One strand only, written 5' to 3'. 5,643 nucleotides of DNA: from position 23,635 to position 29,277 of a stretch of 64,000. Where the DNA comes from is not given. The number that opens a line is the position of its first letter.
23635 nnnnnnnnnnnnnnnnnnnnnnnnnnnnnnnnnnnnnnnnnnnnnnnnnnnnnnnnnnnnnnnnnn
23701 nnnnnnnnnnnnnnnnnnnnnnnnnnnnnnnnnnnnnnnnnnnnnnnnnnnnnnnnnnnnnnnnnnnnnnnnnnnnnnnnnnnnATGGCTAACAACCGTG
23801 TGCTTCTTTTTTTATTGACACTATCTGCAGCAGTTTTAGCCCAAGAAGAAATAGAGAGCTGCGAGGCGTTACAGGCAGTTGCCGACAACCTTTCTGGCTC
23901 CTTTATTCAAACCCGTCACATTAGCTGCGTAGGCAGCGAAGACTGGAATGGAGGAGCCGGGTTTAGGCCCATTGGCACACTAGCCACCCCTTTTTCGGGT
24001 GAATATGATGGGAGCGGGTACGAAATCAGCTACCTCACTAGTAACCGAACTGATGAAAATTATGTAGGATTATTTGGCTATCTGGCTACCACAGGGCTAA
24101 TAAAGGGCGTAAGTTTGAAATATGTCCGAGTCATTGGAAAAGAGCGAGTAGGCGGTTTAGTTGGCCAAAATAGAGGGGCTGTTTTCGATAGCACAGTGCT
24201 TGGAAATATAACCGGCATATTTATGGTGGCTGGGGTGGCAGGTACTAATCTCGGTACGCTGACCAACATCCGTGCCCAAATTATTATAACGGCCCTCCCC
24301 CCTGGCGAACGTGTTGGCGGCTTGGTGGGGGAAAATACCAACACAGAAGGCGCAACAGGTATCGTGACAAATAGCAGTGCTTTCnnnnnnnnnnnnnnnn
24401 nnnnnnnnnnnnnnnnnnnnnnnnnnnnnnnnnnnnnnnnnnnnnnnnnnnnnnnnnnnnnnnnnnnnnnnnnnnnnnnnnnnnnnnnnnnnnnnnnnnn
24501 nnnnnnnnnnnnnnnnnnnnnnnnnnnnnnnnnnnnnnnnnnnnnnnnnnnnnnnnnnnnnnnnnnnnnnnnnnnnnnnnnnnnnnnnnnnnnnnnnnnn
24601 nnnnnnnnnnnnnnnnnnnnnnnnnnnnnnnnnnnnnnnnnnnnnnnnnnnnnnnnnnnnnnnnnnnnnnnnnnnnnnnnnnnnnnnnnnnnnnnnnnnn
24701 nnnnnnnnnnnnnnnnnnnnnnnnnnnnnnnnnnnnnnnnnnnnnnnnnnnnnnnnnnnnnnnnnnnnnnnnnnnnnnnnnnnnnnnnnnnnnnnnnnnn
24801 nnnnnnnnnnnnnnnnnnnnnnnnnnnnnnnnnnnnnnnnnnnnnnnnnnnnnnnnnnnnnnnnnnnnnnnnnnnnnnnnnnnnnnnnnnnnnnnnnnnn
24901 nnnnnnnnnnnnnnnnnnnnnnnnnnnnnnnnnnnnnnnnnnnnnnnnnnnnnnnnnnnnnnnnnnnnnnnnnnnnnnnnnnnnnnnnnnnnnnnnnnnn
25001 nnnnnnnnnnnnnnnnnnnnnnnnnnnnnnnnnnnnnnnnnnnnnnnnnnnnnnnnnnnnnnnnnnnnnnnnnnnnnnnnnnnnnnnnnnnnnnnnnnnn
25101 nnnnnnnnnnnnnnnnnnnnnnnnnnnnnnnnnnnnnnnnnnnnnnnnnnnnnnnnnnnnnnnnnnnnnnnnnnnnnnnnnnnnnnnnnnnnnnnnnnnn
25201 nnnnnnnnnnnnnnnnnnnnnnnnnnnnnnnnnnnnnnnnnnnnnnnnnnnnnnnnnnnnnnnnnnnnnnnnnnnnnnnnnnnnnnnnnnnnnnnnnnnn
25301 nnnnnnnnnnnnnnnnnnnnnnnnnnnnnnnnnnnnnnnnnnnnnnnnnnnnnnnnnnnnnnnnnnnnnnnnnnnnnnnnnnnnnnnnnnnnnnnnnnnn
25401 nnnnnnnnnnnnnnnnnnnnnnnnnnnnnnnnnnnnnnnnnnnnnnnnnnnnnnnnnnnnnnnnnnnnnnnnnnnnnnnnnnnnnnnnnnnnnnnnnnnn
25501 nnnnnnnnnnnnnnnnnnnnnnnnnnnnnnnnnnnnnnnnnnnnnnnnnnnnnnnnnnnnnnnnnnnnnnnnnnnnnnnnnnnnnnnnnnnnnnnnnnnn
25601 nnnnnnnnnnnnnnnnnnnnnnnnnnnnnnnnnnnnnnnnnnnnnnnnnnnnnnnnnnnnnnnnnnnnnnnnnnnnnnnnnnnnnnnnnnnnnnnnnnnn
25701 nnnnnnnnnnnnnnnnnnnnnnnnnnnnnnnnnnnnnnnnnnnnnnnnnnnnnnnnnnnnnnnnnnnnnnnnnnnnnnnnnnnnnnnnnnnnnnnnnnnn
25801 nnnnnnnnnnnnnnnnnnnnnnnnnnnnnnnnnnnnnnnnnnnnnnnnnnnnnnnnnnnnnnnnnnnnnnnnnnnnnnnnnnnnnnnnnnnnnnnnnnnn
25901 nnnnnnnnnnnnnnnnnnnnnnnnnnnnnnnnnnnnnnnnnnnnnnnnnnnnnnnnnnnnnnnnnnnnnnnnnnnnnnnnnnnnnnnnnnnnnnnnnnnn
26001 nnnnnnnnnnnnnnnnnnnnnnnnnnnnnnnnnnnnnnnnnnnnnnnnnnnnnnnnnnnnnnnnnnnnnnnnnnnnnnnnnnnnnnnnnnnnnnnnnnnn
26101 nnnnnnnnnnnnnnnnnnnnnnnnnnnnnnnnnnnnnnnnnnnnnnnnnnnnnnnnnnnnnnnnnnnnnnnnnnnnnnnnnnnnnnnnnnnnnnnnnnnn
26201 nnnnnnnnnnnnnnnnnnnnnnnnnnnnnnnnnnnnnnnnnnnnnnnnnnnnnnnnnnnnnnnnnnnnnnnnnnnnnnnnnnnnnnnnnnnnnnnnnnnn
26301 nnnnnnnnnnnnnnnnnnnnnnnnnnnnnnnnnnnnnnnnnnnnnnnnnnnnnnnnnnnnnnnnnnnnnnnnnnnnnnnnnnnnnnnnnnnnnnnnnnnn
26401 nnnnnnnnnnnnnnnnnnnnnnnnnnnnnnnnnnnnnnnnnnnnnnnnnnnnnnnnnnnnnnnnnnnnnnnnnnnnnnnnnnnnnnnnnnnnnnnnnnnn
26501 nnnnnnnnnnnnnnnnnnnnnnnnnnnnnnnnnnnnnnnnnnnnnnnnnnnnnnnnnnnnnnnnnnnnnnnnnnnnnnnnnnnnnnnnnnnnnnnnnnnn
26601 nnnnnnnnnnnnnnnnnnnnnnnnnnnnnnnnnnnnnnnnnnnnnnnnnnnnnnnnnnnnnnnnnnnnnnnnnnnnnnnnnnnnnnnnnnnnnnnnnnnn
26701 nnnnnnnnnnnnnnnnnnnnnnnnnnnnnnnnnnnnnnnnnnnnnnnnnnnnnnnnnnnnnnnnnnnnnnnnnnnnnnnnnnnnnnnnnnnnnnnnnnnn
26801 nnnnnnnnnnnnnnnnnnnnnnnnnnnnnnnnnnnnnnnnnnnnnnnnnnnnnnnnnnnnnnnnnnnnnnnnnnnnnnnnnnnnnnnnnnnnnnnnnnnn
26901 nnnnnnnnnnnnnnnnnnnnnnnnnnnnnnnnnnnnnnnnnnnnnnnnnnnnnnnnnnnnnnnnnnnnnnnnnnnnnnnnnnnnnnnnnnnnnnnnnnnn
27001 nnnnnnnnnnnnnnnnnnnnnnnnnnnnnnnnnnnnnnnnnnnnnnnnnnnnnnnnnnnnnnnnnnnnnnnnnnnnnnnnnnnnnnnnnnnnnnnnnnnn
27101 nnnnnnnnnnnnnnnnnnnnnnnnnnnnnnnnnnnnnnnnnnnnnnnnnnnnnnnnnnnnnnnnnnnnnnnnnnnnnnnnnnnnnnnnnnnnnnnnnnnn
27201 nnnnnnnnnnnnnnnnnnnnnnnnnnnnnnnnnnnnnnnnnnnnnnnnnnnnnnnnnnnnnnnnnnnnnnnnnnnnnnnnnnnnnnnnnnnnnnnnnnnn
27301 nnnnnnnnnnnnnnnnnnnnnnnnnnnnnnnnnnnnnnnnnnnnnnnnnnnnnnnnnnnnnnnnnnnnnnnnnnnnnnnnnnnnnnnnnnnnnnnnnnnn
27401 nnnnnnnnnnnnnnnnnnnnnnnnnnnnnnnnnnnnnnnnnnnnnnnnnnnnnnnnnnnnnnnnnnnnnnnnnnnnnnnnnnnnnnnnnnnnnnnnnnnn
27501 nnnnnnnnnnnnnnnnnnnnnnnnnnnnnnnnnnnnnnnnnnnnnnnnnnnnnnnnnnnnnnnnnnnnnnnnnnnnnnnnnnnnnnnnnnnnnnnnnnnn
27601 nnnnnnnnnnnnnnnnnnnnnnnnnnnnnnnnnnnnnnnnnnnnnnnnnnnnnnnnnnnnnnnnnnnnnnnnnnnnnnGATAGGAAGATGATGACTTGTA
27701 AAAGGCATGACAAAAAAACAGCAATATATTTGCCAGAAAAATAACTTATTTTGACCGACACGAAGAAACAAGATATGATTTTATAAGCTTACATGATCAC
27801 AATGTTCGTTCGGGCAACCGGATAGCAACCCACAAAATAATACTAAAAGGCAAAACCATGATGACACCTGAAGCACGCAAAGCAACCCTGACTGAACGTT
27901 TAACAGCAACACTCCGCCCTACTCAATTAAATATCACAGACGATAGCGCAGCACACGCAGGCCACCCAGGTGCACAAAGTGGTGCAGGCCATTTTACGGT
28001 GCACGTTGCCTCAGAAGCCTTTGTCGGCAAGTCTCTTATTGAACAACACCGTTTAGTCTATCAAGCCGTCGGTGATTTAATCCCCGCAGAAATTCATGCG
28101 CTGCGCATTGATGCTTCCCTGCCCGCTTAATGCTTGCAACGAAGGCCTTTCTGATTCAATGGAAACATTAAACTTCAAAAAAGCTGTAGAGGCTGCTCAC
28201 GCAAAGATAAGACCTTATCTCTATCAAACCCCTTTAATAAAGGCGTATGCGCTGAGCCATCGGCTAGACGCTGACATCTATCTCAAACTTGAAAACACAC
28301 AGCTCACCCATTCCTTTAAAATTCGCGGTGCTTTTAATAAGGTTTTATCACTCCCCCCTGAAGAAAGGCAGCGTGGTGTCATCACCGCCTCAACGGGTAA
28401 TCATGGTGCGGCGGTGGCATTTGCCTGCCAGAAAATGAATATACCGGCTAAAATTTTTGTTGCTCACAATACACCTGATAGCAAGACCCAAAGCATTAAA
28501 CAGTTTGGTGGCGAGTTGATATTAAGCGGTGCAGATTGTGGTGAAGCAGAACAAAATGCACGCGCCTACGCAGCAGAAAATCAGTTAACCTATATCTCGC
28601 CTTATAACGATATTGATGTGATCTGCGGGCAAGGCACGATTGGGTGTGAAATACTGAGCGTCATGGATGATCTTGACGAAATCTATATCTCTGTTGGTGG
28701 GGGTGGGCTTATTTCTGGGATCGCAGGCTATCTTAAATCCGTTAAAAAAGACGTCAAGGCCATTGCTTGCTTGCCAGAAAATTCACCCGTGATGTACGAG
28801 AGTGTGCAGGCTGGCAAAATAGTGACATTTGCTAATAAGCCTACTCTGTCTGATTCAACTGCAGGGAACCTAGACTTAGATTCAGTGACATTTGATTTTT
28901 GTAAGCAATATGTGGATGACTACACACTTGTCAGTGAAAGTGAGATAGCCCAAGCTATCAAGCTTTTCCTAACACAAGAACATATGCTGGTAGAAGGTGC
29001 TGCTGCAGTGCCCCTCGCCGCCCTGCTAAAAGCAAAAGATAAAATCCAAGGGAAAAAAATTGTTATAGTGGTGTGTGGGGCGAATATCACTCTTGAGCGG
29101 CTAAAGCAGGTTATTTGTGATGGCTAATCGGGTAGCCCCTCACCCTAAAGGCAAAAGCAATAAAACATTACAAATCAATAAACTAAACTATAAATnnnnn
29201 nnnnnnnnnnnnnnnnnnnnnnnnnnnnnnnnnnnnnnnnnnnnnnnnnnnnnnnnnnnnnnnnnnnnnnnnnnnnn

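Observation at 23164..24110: ~150-bp, ~98% identical inverted repeats inside the 5' coding ends of a divergent GLUG pair bracket the promoter region - possible invertible expression switch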

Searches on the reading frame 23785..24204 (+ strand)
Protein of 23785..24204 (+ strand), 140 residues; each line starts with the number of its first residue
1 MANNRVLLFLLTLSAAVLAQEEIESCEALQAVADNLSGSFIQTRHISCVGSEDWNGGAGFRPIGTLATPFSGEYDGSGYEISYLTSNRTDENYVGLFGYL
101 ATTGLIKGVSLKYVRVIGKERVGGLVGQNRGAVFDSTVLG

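Call 40: find_related_loci(query=A3, collection=metagenome_contigs, flank=6000)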
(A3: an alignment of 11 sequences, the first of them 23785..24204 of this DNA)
Query A3 (140 aa) in metagenome_contigs; peptide patterns used: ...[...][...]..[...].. (x = any residue, [..] = any of these).
600 stretches matched a pattern (row limit reached: there are more); 440 encode a relative of the query (tblastn E <= 1e-3); the best 80 are kept; 80 distinct loci.
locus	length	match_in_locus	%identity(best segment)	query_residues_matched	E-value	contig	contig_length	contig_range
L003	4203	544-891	43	23-133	2e-26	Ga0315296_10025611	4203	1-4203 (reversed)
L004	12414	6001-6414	38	5-133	1e-25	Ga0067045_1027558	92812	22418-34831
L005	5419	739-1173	41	5-136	2e-25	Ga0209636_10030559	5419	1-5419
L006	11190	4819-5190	44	20-136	2e-24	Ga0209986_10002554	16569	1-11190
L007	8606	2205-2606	39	5-130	2e-24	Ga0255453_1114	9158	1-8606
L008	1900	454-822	42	8-131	8e-24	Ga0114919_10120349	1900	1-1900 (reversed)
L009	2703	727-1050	43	23-130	8e-24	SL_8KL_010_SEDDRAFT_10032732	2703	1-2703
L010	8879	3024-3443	40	6-133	1e-23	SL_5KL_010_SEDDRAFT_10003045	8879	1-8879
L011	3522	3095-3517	38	5-129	1e-23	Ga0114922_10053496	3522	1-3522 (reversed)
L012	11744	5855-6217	40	20-140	2e-23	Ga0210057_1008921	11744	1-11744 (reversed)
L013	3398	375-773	38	6-128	2e-23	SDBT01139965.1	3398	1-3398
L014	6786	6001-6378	41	18-136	2e-23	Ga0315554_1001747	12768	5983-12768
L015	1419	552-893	43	15-129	2e-23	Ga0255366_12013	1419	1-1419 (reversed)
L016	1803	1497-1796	42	29-128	3e-23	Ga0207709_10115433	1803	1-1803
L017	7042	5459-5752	46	36-133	6e-23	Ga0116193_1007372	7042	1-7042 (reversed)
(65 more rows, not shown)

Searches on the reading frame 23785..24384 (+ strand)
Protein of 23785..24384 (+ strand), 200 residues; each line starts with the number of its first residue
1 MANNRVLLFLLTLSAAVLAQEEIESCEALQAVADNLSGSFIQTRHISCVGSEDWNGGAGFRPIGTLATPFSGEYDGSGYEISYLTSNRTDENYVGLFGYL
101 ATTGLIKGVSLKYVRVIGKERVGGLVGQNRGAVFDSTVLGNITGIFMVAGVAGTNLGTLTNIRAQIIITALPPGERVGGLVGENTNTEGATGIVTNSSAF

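Call 13: find_related_loci(query=window:23785-24384:+, collection=genome_contigs, flank=10000)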
Query window:23785-24384:+ (200 aa) in genome_contigs; peptide patterns used: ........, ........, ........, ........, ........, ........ (x = any residue, [..] = any of these).
66 stretches matched a pattern; 1 encode a relative of the query (tblastn E <= 1e-3); 1 distinct loci.
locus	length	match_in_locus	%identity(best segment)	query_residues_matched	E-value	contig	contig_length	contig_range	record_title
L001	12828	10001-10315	24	112-191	3e-5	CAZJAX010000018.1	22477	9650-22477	MAG TPA_asm: uncultured Planctomycetia bacterium isolate SRP342105_co2_14 genome assembly, contig: NODE_2324_length_2247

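Call 14: find_homologous_proteins(query=window:23785-24384:+, max_evalue=0.00001)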
Query window:23785-24384:+ (200 aa): 5 proteins with E <= 0.00001 among 548 candidates.
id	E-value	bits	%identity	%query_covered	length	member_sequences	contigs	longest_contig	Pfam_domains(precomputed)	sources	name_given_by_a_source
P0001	6.2e-25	106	40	87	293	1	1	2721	PF07581.18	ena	-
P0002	1.5e-24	105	39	89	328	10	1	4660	PF07581.18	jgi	jgi:hypothetical protein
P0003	7.1e-23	99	37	83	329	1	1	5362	PF07581.18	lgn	-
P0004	2.5e-22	97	36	92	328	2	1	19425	PF07581.18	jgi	jgi:hypothetical protein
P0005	6.6e-17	80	41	88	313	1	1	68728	PF07581.18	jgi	-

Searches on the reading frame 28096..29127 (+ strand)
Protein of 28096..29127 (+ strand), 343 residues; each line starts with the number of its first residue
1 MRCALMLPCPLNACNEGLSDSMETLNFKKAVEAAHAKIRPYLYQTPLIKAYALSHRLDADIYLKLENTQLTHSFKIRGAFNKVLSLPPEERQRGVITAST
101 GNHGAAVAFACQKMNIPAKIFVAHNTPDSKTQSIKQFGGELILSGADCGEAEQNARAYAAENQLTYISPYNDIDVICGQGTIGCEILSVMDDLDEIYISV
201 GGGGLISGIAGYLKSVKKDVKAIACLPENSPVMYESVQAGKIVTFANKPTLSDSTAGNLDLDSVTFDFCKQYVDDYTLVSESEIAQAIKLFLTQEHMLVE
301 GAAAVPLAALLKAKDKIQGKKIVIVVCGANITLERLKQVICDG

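Call 7: search_protein_families(library=pfam, proteins=[window:28096-29127:+], max_evalue=0.01)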
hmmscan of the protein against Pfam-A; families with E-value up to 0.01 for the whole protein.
window:28096-29127:+ (343 aa): 1 family
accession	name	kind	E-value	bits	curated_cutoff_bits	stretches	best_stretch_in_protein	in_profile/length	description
PF00291.31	PALP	-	8.6e-79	265.4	35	1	39-328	2-295/295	Pyridoxal-phosphate dependent enzyme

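Call 12: find_encoding_contigs(protein=window:28096-29127:+, flank=10000, max_places=10)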
Protein window:28096-29127:+ (343 aa): no gene with exactly this product is on record in the collection.

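Call 31: find_homologous_proteins(query=window:28096-29127:+, max_evalue=1e-60)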
Query window:28096-29127:+ (343 aa): 4261 proteins with E <= 1e-60 among 8000 candidates; the best 120 are listed.
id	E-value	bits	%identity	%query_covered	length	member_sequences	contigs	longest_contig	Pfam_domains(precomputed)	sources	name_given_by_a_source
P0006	8.8e-209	710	100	94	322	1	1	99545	PF00291.32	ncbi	-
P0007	3.3e-180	616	85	94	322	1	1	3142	PF00291.32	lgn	-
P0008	1.1e-120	421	59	93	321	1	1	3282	PF00291.32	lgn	-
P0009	2.4e-120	419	59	93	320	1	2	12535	PF00291.32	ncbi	-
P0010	2.7e-116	406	58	92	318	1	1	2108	PF00291.32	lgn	-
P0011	2.2e-115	403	56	94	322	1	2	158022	PF00291.32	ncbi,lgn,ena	-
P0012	7.8e-114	398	56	93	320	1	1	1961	PF00291.32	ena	-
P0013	1.5e-111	391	55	93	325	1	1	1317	PF00291.32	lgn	-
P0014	3.5e-110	386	54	92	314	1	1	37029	PF00291.32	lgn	-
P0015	4.0e-110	386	56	93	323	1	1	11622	PF00291.32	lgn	-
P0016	4.6e-110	386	57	92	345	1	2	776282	PF00291.32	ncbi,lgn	-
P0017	3.6e-109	383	55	92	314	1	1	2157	PF00291.32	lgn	-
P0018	6.9e-109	382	55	93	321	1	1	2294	PF00291.32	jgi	jgi:threonine dehydratase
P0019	1.4e-108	381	56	92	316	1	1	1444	PF00291.32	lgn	-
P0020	7.6e-108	378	56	90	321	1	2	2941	PF00291.32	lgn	-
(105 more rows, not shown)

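Call 32: find_encoding_contigs(protein=P0006, flank=10000, max_places=10)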
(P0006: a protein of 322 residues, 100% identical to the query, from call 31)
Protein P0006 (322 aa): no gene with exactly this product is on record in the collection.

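Call 33: find_encoding_contigs(protein=P0007, flank=10000, max_places=10)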
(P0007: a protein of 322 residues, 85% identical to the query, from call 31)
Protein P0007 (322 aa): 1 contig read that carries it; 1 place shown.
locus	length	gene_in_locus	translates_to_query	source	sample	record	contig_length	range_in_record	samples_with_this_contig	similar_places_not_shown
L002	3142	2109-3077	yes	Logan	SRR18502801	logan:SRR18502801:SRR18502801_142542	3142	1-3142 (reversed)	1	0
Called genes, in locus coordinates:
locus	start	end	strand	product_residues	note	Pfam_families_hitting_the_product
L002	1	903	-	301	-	?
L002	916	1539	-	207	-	PF01300:Sua5_yciO_yrdC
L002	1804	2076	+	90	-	PF01722:BolA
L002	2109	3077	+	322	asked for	PF00291:PALP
